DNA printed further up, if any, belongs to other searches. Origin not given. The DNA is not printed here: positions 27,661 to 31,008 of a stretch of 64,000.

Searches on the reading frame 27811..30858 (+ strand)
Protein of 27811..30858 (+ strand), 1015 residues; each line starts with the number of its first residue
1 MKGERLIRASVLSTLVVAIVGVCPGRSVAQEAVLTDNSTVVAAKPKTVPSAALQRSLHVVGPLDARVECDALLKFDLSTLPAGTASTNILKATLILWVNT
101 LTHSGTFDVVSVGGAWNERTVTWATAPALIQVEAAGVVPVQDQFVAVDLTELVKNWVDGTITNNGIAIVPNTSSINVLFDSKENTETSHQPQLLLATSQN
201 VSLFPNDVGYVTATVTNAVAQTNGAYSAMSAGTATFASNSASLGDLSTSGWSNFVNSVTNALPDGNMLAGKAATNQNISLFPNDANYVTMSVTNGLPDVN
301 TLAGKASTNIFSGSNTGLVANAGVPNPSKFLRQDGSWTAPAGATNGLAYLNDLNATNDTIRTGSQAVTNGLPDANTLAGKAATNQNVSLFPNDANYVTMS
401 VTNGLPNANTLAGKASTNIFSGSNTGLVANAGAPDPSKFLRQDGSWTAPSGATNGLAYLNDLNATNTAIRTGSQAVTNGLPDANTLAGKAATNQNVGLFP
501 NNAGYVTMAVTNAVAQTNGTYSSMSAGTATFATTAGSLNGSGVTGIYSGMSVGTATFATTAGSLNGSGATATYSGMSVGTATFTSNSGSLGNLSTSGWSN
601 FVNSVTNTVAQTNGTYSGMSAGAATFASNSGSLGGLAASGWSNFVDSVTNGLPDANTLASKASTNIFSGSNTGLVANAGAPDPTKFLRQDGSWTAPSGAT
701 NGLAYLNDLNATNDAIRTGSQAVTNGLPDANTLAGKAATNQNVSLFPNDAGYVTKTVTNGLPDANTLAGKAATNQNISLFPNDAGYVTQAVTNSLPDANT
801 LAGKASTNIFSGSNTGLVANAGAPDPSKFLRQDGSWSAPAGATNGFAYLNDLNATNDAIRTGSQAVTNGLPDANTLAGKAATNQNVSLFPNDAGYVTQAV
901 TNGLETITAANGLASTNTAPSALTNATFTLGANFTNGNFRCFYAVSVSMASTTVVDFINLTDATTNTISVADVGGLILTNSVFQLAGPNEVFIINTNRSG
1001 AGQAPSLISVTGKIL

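Call 53: search_protein_families(library=pfam, proteins=[window:27811-30858:+], max_evalue=0.001)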
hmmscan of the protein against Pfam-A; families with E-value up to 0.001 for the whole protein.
window:27811-30858:+ (1015 aa): 1 family
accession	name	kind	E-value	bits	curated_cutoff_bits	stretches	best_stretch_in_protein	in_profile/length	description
PF06848.17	Disaggr_repeat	-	4.1e-05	23.8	33.9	1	111-193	94-177/179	Disaggregatase related repeat domain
